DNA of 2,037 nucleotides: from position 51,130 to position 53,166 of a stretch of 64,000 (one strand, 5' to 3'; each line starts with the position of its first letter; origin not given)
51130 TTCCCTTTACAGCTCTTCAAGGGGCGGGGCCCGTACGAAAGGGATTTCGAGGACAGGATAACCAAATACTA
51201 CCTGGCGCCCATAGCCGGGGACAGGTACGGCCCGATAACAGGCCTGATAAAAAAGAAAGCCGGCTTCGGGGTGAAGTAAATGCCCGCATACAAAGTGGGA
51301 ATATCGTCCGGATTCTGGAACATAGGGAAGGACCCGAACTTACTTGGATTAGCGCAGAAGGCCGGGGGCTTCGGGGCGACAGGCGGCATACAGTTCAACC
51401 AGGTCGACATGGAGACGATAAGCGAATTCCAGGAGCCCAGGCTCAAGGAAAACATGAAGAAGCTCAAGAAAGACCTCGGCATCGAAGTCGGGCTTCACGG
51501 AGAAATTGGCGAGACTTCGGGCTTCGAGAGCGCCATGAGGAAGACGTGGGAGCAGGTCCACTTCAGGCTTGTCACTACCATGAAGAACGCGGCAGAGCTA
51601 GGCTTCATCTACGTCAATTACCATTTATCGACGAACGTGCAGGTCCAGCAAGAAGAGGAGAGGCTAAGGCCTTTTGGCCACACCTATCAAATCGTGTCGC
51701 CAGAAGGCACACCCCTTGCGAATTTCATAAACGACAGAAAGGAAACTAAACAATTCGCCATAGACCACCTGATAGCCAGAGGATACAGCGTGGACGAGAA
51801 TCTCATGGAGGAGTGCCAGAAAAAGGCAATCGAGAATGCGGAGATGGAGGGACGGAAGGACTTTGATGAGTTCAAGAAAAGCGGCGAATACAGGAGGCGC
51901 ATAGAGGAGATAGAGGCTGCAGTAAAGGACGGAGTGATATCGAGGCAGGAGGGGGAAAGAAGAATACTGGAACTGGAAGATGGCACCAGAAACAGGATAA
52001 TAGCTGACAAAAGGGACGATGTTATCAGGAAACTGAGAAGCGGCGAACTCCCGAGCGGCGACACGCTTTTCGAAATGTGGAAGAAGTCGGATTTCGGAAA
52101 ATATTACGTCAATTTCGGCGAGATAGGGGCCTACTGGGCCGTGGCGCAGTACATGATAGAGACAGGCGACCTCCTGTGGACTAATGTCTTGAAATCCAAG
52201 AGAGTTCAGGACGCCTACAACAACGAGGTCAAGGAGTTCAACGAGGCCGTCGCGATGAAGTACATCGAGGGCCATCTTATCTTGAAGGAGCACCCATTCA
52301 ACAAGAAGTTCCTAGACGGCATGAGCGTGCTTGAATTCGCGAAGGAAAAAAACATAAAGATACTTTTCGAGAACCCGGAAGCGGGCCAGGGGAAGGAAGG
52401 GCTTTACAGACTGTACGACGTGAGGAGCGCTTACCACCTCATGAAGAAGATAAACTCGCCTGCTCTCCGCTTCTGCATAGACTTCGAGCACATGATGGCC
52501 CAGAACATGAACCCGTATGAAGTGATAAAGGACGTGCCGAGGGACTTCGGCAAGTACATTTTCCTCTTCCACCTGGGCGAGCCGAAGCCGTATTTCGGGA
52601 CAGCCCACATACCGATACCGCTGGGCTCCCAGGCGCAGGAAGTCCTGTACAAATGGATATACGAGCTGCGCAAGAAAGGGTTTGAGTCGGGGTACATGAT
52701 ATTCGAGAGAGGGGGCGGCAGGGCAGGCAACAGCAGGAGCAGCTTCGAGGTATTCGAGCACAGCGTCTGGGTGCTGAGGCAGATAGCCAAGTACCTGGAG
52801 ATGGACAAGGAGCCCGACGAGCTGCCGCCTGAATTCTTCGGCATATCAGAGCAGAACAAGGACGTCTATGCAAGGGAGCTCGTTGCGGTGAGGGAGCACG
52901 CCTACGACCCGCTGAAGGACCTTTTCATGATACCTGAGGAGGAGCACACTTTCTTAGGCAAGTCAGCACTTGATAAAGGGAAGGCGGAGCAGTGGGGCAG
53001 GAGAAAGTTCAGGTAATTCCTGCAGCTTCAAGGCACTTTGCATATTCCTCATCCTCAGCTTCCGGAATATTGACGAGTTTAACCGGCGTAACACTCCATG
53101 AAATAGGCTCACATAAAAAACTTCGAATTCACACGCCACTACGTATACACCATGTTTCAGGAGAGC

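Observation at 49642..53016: Operon of two large uncharacterised proteins: a 545-aa unknown and a 578-aa split EndoIV/xylose-isomerase-like TIM barrel with a coiled-coil insertion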

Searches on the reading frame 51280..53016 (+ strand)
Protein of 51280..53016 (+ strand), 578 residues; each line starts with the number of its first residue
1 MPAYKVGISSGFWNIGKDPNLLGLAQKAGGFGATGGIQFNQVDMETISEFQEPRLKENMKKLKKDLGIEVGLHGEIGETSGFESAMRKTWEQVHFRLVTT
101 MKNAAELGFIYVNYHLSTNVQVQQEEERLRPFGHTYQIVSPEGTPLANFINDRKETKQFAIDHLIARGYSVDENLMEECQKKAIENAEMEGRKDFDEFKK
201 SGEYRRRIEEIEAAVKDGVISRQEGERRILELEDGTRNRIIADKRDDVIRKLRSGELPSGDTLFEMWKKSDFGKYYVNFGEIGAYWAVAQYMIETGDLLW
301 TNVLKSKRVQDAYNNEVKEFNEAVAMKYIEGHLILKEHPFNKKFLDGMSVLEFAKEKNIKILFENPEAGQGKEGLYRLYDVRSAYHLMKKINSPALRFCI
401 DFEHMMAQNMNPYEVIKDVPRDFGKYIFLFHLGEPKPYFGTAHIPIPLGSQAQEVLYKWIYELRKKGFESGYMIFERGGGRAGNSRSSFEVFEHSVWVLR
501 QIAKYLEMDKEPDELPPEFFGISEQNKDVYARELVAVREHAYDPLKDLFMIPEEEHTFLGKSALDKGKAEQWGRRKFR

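Call 3: search_protein_families(library=pfam, proteins=[window:51280-53016:+], max_evalue=1)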
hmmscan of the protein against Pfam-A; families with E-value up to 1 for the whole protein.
window:51280-53016:+ (578 aa): 1 family
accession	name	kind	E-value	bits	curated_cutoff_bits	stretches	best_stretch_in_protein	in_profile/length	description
PF01261.30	AP_endonuc_2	-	2e-10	41.3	31.1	1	350-479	111-231/249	Xylose isomerase-like TIM barrel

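Call 4: search_protein_families(library=ncbifam, proteins=[window:51280-53016:+], max_evalue=1)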
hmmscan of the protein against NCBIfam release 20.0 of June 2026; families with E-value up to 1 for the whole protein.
window:51280-53016:+ (578 aa): 1 family
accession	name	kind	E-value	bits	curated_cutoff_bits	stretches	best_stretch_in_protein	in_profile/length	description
NF045955.1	MHO_4530_fam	equivalog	0.043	12.4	125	1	341-367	472-498/515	MHO_4530 family protein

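Call 5: search_solved_structures(query=window:51280-53016:+, max_evalue=10, show_alignments=2)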
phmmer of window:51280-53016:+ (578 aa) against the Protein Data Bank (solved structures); distinct sequences matched with E-value up to 10: 3.
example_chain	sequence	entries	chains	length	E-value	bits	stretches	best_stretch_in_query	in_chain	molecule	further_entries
8w8r_R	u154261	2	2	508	0.9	11.3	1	168-251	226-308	Probable G-protein coupled receptor 101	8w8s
8w8q_C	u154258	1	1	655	1.3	10.8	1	168-251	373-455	Soluble cytochrome b562,Probable G-protein coupled receptor 101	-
9hcg_7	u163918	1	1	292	1.6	10.4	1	333-414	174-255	Large ribosomal subunit protein mL39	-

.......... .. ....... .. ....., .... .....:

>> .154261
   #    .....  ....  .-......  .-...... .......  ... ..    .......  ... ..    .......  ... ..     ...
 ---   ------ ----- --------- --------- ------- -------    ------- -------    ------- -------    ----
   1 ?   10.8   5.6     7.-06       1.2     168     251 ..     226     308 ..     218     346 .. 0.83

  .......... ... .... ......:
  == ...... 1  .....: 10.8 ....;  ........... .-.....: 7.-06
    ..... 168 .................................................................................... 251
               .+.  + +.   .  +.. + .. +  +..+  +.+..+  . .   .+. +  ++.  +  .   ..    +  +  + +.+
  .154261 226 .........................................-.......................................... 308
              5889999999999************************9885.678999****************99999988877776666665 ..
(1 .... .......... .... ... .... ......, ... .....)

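Call 8: find_homologous_proteins(query=window:51280-53016:+)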
Query window:51280-53016:+ (578 aa): 186 proteins with E <= 0.001 among 8000 candidates; the best 120 are listed.
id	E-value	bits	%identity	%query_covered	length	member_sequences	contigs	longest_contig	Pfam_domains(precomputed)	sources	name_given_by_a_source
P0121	0.0e+0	1326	100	100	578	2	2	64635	PF01261.31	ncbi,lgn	-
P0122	0.0e+0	1012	75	100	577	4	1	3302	PF01261.31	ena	-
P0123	1.0e-293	993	74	100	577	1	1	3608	PF01261.31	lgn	-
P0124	7.5e-282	954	71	100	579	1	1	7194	PF01261.31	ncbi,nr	ncbi:MAG: hypothetical protein QMD85_00345 [Candidatus Aenigmarchaeota archaeon]|nr:hypothetical pro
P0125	7.0e-278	941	70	100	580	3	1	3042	PF01261.31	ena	-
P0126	1.3e-274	930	88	80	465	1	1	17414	PF01261.31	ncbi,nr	ncbi:MAG: hypothetical protein HYT73_04440, partial [Candidatus Aenigmarchaeota archaeon]|nr:hypothe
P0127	2.6e-199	682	55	100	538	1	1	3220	PF01261.31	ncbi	-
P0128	8.6e-197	673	55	100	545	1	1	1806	PF01261.31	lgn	-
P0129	4.8e-194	664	51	100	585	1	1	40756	PF01261.31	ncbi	-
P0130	2.0e-191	656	50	100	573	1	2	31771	PF01261.31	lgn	-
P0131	3.9e-189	648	53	100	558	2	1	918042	PF01261.31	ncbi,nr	ncbi:MAG: hypothetical protein HYW26_00765 [Candidatus Aenigmarchaeota archaeon]|nr:hypothetical pro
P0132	5.0e-189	648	52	100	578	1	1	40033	PF01261.31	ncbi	-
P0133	8.4e-187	640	50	100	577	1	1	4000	PF01261.31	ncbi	-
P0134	1.2e-186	640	53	100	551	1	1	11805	PF01261.31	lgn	-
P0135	2.8e-186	639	50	100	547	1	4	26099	PF01261.31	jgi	jgi:sugar phosphate isomerase/epimerase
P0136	7.9e-183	627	50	100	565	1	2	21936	PF01261.31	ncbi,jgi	-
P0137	2.9e-182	625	48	99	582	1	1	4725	PF01261.31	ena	-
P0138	1.4e-181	623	50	100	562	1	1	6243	PF01261.31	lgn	-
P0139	1.5e-181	623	51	100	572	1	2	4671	PF01261.31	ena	-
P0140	9.4e-181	620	48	100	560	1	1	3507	PF01261.31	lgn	-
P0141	1.1e-177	610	50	100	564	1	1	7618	PF01261.31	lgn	-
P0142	7.3e-176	604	49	100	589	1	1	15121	PF01261.31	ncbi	ncbi:hypothetical protein ACFLQN_04535 [Candidatus Aenigmatarchaeota archaeon]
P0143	1.5e-175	603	51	100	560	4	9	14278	PF01261.31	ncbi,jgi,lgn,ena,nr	ncbi:MAG: hypothetical protein J4469_00990 [Candidatus Aenigmarchaeota archaeon]|nr:hypothetical pro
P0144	1.3e-174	600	49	100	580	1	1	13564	PF01261.31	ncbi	-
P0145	5.0e-173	595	49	100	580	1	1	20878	PF01261.31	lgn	-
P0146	1.9e-172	593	48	100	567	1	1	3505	PF01261.31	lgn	-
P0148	5.5e-172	592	49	99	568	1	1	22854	PF01261.31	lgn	-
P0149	5.5e-172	591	48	99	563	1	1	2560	PF01261.31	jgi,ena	-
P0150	3.2e-171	589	46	100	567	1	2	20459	PF01261.31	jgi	-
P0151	7.8e-171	588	48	100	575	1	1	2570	PF01261.31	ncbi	-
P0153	5.2e-170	585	47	100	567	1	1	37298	PF01261.31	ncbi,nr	ncbi:MAG: hypothetical protein NT120_02995 [Candidatus Aenigmarchaeota archaeon]|nr:hypothetical pro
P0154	6.2e-170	585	47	100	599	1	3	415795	PF01261.31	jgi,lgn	jgi:hypothetical protein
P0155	4.4e-169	582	48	99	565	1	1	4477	PF01261.31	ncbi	-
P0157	1.0e-168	581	47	100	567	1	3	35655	PF01261.31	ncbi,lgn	-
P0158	1.2e-168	580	48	100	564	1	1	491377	PF01261.31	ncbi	-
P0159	1.1e-167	577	47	100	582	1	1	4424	PF01261.31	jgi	jgi:sugar phosphate isomerase/epimerase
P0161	2.7e-167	576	48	100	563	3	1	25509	PF01261.31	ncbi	-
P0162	1.9e-166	573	47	100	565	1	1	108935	PF01261.31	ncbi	-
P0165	1.3e-165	570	45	100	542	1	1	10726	PF01261.31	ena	-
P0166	1.4e-165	570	47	100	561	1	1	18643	PF01261.31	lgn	-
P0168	6.1e-165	568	47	100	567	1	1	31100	PF01261.31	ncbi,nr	ncbi:MAG: hypothetical protein HZB67_01445 [Candidatus Aenigmarchaeota archaeon]|nr:hypothetical pro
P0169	3.0e-164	566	48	100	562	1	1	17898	PF01261.31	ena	-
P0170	3.2e-164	566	47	100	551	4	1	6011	PF01261.31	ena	-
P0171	4.0e-164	566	46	100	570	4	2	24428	PF01261.31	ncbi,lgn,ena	-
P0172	1.6e-163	564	47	99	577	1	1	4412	PF01261.31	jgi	jgi:hypothetical protein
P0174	7.7e-163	561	47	100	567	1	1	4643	PF01261.31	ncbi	-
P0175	3.6e-162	559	47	100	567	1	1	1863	PF01261.31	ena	-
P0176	7.5e-162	558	48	100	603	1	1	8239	PF01261.31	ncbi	-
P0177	9.0e-162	558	45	100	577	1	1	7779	PF01261.31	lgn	-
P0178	9.5e-162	558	47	100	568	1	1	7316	PF01261.31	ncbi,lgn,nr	ncbi:hypothetical protein HZB03_04800 [Candidatus Woesearchaeota archaeon]|nr:hypothetical protein [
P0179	2.2e-161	556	48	100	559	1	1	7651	PF01261.31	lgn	-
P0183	7.6e-160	551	47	100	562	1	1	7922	PF01261.31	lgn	-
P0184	1.7e-159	550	48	100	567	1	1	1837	PF01261.31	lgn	-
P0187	1.1e-158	548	46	100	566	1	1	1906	PF01261.31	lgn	-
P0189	3.5e-158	546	45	100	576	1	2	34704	PF01261.31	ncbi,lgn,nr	ncbi:MAG: hypothetical protein HYY37_06350 [Candidatus Aenigmarchaeota archaeon]|nr:hypothetical pro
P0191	5.5e-158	545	46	100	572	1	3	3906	PF01261.31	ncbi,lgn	-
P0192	1.7e-157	544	47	100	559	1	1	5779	PF01261.31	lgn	-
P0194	3.4e-157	543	45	100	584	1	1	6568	PF01261.31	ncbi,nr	ncbi:MAG: hypothetical protein HY365_02340 [Candidatus Aenigmarchaeota archaeon]|nr:hypothetical pro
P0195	3.7e-157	543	47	100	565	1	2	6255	PF01261.31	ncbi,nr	ncbi:MAG: hypothetical protein HY517_00245 [Candidatus Aenigmarchaeota archaeon]|nr:hypothetical pro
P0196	9.9e-157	541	45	100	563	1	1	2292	PF01261.31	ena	-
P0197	1.9e-156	540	45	100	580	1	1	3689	PF01261.31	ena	-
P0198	3.2e-156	539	45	100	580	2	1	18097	PF01261.31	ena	-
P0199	3.5e-156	539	45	100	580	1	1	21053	PF01261.31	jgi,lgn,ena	-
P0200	3.6e-156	539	45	100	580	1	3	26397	PF01261.31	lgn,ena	-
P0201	4.1e-156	539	46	99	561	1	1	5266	PF01261.31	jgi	jgi:sugar phosphate isomerase/epimerase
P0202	4.6e-156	539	45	100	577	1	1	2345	PF01261.31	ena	-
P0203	5.4e-156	539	48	100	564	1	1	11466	PF01261.31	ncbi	-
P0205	3.5e-155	536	45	99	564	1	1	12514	PF01261.31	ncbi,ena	-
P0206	3.5e-155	536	46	100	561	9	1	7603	PF01261.31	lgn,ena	-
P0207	4.6e-155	536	45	100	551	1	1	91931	PF01261.31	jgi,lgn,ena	-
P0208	7.5e-155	535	44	100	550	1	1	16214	PF01261.31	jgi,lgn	jgi:hypothetical protein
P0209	8.6e-155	535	44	99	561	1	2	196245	PF01261.31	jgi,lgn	jgi:sugar phosphate isomerase/epimerase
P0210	1.6e-154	534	46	100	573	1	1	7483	PF01261.31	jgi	jgi:hypothetical protein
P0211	2.7e-154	533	46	100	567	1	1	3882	PF01261.31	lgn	-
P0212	3.8e-154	533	43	100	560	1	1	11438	PF01261.31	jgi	jgi:hypothetical protein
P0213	7.1e-154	532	46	99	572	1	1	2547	PF01261.31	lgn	-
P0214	1.4e-153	531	45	100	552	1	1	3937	PF01261.31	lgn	-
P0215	1.6e-153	531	47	100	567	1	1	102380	PF01261.31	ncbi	-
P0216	2.1e-153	530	46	100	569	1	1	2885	PF01261.31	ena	-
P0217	4.8e-153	529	45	100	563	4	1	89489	PF01261.31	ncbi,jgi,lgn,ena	ncbi:MAG: hypothetical protein WC613_00210 [Candidatus Aenigmatarchaeota archaeon]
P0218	6.2e-153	529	44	100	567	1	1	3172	PF01261.31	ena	-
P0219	8.2e-153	528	45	100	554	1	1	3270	PF01261.31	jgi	jgi:sugar phosphate isomerase/epimerase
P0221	9.5e-153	528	44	100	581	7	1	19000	PF01261.31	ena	-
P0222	1.3e-152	528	45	100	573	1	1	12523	PF01261.31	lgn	-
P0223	1.5e-152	527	45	100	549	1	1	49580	PF01261.31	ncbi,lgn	ncbi:MAG: hypothetical protein QXD48_03545 [Candidatus Aenigmatarchaeota archaeon]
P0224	3.3e-152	526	45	100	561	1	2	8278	PF01261.31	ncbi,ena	-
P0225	7.1e-152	525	47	99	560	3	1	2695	PF01261.31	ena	-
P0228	8.9e-152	525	45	100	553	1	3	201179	PF01261.31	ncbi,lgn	ncbi:MAG: hypothetical protein QW548_00215 [Candidatus Aenigmatarchaeota archaeon]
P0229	1.0e-151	525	45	100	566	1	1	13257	PF01261.31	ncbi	-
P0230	1.1e-151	525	44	99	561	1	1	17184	PF01261.31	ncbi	-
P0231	1.2e-151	524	43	100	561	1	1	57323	PF01261.31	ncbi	ncbi:MAG: hypothetical protein V1900_04315 [Candidatus Aenigmatarchaeota archaeon]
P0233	2.6e-151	523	44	99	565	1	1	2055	PF01261.31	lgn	-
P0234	3.2e-151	523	44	99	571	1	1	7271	PF01261.31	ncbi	-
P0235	3.6e-151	523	44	100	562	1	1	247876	PF01261.31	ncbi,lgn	-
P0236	4.7e-151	522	45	100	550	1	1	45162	PF01261.31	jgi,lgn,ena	-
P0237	7.4e-151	522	45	99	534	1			PF01261.31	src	-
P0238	2.1e-150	520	45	100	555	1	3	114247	PF01261.31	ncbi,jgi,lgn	-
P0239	2.2e-150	520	45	100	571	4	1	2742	PF01261.31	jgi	-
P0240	8.0e-150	518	43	99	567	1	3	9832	PF01261.31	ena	-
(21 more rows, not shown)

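Call 14: find_encoding_contigs(protein=P0131, flank=10000, max_places=2)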
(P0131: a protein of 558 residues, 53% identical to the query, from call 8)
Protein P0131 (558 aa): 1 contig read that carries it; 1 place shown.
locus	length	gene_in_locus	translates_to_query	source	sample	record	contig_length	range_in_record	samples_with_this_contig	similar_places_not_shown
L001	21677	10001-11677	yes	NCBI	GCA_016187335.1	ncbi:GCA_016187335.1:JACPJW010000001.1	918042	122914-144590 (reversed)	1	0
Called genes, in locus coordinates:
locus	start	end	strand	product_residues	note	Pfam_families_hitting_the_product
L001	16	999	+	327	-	PF01916:DS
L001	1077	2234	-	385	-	PF01926:MMR_HSR1, PF02421:FeoB_N (weak), PF08438:YGR210-like_G4, PF02824:TGS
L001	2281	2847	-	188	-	-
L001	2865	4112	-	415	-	PF05221:AdoHcyase, PF02826:2-Hacid_dh_C, PF00670:AdoHcyase_NAD, PF07991:KARI_N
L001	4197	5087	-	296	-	PF00294:PfkB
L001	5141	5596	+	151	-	-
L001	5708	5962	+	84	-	-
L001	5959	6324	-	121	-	-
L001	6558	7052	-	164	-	-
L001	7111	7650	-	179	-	-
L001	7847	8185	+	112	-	-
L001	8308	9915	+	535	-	-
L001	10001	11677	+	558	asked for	PF01261:AP_endonuc_2 (faint)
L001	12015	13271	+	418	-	PF01909:NTP_transf_2, PF18765:Polbeta, PF01934:HepT-like (faint)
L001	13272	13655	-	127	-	-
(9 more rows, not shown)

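Call 15: find_encoding_contigs(protein=P0158, flank=10000, max_places=2)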
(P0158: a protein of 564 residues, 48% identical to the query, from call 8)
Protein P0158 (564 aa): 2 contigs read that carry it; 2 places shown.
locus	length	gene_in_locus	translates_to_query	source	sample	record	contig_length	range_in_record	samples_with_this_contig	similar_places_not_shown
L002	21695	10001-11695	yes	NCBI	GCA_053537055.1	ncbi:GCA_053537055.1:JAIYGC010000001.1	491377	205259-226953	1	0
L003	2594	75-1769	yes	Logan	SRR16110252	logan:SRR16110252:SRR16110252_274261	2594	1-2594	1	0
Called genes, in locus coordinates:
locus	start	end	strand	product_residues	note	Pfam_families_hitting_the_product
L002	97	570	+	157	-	-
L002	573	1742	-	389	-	PF01926:MMR_HSR1, PF08438:YGR210-like_G4, PF02824:TGS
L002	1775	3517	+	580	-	PF04068:Fer4_RLI, PF00005:ABC_tran, PF02463:SMC_N (faint), PF13304:AAA_21 (faint), PF00005:ABC_tran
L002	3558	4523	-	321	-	PF19328:DAP_DH_C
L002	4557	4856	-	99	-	-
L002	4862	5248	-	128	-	-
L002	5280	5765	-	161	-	-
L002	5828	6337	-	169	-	-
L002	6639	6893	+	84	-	-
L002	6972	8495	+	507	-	-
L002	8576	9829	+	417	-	PF01022:HTH_5 (faint), PF01978:TrmB (faint), PF09339:HTH_IclR (faint), PF13412:HTH_24 (faint)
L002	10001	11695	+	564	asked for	PF01261:AP_endonuc_2 (faint)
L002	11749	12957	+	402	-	PF01909:NTP_transf_2, PF18765:Polbeta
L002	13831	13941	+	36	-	-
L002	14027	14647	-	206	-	-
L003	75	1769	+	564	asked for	PF01261:AP_endonuc_2 (faint)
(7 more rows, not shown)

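Call 21: predict_structure(alignment_id=A2)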
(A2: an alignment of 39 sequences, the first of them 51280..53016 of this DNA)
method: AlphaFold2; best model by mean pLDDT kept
length: 578 residues; sequences in the alignment: 39
mean_pLDDT: 86.3   pTM: 0.83
mean pLDDT of the five models: 86.3, 85.6, 84.4, 84.2, 84.0
residues with pLDDT >= 90: 384; 70-90: 101; 50-70: 58; < 50: 35
segments of 3 or more residues with pLDDT < 50: 538-560, 571-578
pLDDT, mean of each block of 10 residues (from residue 1): 82 63 81 70 88 92 89 78 95 95 96 94 93 93 97 96 86 92 95 96 95 95 95 95 95 87 95 94 98 98 96 97 98 97 97 98 87 90 97 97 91 96 97 80 77 94 96 80 58 84 94 91 61 52 42 37 54 39
secondary structure, 60 per line:
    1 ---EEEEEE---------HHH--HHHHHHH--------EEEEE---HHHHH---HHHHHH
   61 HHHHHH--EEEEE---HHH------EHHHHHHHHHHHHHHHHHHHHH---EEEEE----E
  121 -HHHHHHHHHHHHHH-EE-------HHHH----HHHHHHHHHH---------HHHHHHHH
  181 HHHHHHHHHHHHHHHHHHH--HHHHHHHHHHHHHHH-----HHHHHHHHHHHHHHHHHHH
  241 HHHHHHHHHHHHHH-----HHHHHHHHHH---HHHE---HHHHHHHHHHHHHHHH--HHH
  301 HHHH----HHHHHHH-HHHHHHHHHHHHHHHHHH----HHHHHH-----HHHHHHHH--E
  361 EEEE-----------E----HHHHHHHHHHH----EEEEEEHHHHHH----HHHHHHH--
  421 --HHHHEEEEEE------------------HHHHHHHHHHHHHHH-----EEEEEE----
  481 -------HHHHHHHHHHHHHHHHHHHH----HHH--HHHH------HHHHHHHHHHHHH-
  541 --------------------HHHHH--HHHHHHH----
elements in order: E4-9 H24-30 E39-43 H47-51 H55-66 E69-73 H87-107 E111-115 H122-135 H146-149 H154-163 H173-199 H202-216 H222-254 H260-269 H280-295 H298-304 H309-315 H317-334 H339-344 H350-357 E360-364 H381-391 E396-401 H402-407 H412-418 H423-426 E427-432 H451-465 E471-476 H488-507 H517-520 H527-539 H561-565 H568-574
